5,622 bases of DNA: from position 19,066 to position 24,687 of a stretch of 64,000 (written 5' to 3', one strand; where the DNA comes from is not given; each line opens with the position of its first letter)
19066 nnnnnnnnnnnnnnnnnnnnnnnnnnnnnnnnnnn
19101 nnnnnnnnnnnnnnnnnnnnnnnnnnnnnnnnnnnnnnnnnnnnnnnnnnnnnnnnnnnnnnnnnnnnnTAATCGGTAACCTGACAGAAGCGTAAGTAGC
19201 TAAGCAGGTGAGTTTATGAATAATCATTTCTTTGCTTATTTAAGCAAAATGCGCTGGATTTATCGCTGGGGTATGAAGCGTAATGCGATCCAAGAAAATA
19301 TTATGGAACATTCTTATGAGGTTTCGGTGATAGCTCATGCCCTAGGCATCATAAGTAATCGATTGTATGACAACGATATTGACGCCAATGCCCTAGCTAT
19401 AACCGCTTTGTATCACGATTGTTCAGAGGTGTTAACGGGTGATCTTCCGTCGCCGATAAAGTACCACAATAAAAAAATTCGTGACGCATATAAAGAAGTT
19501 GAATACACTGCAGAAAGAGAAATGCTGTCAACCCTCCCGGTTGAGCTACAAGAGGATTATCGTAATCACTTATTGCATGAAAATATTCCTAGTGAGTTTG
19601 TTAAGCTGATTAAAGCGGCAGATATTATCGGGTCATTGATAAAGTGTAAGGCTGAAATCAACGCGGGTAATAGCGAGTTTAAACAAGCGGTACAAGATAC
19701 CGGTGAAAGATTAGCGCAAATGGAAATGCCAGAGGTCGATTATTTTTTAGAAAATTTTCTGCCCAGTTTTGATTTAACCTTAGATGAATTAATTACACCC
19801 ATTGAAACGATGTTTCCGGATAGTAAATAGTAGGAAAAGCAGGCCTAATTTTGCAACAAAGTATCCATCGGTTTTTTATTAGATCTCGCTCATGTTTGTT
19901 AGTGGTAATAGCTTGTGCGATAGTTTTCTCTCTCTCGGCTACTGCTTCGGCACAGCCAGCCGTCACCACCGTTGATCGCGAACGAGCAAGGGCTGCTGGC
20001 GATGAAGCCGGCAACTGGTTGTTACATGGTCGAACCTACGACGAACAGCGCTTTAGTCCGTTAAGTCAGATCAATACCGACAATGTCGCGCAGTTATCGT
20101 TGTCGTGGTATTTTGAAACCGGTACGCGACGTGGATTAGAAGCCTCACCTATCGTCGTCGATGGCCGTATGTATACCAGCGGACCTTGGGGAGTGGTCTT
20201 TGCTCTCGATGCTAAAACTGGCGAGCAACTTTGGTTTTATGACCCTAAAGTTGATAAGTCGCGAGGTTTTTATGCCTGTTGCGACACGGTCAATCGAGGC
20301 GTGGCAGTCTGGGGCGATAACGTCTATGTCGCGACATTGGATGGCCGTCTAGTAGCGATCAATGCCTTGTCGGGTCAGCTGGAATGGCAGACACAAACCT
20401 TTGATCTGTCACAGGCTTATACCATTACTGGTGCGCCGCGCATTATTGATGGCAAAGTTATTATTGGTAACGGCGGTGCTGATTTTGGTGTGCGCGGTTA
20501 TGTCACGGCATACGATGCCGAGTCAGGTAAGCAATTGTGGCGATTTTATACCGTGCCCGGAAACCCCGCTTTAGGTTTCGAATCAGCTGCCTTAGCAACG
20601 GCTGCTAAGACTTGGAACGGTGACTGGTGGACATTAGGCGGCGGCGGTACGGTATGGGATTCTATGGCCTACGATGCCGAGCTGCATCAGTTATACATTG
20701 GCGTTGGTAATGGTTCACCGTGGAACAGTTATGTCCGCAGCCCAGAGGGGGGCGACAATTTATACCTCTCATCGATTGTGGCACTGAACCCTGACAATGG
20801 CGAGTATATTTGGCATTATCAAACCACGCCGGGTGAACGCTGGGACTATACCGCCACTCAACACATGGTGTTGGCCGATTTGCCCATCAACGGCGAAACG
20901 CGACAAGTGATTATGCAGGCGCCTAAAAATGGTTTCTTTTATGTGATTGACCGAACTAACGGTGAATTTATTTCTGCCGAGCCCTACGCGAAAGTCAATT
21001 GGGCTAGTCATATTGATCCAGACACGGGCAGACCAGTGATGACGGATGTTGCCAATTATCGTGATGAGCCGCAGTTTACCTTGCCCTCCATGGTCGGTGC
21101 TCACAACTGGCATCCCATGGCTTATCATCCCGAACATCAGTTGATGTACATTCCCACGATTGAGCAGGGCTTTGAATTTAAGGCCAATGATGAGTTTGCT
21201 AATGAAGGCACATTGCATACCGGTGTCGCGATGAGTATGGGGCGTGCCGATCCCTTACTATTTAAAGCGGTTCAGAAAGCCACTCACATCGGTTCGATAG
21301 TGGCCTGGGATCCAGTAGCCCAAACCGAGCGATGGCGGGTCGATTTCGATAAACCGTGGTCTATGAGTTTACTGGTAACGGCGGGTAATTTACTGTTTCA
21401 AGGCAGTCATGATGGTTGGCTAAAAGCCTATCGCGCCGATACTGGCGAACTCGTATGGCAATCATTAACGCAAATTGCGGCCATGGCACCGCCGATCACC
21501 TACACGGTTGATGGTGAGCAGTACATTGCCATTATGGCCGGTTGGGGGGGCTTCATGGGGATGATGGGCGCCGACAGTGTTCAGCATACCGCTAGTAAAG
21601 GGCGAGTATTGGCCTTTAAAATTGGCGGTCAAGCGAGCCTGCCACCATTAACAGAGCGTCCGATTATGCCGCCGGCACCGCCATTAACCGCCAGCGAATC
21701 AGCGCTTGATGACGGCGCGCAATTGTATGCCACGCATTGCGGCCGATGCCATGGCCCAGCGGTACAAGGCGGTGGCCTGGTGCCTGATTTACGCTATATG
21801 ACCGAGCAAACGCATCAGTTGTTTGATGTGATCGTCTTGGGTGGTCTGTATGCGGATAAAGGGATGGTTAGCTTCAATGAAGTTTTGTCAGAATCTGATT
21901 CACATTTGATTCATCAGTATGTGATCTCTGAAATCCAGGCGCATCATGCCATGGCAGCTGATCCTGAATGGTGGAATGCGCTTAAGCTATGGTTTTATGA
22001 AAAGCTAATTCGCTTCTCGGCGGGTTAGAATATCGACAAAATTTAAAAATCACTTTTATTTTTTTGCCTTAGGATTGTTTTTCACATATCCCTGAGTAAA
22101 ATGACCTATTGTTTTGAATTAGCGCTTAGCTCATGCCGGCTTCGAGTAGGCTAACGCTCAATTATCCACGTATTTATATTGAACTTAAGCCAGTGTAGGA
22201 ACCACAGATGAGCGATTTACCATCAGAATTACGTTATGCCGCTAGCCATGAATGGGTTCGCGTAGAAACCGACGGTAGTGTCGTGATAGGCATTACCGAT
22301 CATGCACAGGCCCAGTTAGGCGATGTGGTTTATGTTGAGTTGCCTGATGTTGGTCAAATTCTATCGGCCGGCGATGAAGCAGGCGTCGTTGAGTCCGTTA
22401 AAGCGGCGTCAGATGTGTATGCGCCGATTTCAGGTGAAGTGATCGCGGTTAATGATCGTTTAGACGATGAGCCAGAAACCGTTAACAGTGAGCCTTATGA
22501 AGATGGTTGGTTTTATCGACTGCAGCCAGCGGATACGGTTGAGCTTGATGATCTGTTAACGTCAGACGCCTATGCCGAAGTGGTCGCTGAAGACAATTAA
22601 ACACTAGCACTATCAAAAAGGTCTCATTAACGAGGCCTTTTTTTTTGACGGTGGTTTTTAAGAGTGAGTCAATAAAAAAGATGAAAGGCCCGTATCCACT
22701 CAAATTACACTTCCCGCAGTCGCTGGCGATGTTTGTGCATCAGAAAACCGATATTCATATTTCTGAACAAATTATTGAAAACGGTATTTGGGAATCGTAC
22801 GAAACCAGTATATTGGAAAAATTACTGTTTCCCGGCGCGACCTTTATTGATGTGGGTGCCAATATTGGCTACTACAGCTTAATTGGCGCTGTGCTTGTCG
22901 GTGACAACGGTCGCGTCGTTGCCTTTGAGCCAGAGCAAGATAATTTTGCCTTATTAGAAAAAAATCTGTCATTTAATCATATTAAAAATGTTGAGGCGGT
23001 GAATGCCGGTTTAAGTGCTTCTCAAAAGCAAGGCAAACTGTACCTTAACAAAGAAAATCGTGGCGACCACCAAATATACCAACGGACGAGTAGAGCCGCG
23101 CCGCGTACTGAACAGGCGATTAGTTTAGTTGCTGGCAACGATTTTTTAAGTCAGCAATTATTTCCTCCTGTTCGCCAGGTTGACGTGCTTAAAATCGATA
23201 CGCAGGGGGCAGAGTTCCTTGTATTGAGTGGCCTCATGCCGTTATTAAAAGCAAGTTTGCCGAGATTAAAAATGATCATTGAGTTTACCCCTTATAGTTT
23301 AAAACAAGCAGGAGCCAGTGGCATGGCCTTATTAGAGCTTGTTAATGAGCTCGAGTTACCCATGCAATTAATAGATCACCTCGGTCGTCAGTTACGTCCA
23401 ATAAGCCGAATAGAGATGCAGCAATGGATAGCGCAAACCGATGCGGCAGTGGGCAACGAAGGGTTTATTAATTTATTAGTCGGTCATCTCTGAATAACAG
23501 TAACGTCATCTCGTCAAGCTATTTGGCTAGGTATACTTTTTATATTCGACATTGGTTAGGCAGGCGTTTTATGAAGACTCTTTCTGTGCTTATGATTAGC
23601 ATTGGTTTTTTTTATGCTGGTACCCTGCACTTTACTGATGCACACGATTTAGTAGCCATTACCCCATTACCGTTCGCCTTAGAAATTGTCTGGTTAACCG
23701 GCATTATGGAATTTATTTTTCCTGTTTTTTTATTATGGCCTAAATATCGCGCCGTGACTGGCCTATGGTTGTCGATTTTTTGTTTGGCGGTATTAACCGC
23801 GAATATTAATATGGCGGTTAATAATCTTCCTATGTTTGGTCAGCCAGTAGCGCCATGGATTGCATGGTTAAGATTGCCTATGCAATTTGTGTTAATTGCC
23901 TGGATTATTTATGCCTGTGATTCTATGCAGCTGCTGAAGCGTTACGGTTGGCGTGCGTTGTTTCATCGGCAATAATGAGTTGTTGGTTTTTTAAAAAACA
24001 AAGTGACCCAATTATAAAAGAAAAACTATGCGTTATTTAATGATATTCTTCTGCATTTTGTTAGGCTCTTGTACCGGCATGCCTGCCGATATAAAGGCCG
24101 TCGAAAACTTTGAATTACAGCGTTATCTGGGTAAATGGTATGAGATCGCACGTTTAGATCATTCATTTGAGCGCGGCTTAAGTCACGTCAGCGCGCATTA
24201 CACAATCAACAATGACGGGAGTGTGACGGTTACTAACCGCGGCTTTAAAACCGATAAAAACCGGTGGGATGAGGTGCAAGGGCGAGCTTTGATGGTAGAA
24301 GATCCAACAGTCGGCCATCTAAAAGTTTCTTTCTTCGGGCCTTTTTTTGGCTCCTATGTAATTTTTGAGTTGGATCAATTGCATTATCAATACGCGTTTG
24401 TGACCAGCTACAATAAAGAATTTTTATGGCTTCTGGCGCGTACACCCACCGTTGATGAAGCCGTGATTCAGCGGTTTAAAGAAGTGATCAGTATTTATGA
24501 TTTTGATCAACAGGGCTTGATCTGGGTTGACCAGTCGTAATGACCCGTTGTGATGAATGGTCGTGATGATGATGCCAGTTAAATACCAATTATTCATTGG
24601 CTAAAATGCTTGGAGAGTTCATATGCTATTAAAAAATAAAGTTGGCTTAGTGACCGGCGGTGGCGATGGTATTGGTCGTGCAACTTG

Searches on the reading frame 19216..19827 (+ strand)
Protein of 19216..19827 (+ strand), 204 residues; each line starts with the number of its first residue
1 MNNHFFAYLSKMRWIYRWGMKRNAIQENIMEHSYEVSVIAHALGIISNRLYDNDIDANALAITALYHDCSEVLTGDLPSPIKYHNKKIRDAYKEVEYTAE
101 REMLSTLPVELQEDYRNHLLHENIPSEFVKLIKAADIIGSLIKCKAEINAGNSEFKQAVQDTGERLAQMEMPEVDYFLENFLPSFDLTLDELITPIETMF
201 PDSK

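Call 49: search_protein_families(library=pfam, proteins=[window:19216-19827:+], max_evalue=0.00001)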
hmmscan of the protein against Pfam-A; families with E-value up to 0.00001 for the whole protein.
window:19216-19827:+ (204 aa): 3 families
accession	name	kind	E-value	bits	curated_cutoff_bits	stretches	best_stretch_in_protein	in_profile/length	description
PF12917.13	YfbR-like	-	5.2e-73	245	25.9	1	4-185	1-182/182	5'-deoxynucleotidase YfbR-like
PF13023.12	HD_3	-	8.5e-13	49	22.5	1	11-121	3-106/165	HD domain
PF01966.28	HD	-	3e-07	31.1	22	1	30-137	2-112/116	HD domain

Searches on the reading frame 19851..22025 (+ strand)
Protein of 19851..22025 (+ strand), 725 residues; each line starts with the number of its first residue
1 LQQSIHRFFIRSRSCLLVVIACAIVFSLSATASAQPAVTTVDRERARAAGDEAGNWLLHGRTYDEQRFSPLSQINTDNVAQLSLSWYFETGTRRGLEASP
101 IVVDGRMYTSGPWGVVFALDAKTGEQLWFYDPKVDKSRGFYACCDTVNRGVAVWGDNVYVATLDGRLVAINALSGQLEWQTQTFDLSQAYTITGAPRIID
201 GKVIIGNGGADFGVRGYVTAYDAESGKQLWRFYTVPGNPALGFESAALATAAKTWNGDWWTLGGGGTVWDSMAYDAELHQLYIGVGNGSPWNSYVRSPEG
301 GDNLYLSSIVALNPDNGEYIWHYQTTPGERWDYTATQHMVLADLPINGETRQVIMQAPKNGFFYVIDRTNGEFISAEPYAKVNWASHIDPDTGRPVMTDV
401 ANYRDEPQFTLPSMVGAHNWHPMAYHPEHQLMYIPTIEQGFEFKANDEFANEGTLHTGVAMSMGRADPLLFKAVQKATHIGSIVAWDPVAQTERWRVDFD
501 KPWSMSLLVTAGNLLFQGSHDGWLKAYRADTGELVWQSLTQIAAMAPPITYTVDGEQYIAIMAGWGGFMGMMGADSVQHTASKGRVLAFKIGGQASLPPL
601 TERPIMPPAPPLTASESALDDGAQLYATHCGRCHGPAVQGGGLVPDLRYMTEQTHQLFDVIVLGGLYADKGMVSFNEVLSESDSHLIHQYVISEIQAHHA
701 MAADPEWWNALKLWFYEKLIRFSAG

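Call 49: search_protein_families(library=pfam, proteins=[window:19851-22025:+], max_evalue=0.00001)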
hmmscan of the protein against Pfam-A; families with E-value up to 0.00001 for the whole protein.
window:19851-22025:+ (725 aa): 4 families
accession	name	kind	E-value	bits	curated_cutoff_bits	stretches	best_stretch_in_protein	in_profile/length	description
PF01011.28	PQQ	-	6.9e-79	266.5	26.7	2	56-374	1-335/595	Glucose/ethanol/alcohol dehydrogenase, beta-propeller domain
PF13360.13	PQQ_2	-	4e-28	99.1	27.6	2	114-381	3-191/233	Outer membrane protein assembly factor BamB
PF13570.13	Beta-prop_ACSF4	-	3.5e-13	50.1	133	1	79-234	78-212/329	Beta-alanine-activating enzyme, beta-propeller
PF13442.11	Cytochrome_CBB3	-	4.4e-07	30.6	27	1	618-690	2-67/68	Cytochrome C oxidase, cbb3-type, subunit III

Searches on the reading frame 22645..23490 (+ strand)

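Call 49: search_protein_families(library=pfam, proteins=[window:22645-23490:+], max_evalue=0.00001)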
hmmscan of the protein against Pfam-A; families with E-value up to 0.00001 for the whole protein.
window:22645-23490:+ (282 aa): 1 family
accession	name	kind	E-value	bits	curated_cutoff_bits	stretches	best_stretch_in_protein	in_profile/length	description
PF05050.19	Methyltransf_21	-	1.8e-14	54.7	22.7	1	69-218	1-152/173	Methyltransferase FkbM domain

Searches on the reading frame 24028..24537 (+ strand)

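Call 49: search_protein_families(library=pfam, proteins=[window:24028-24537:+], max_evalue=0.00001)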
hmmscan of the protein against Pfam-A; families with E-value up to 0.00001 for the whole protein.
window:24028-24537:+ (170 aa): 2 families
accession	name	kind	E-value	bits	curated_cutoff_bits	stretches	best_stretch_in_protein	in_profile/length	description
PF08212.18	Lipocalin_2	-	1.2e-34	119.8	24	1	29-169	2-146/146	Lipocalin-like domain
PF00061.29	Lipocalin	-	8e-10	39.5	23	1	35-168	2-142/145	Lipocalin / cytosolic fatty-acid binding protein family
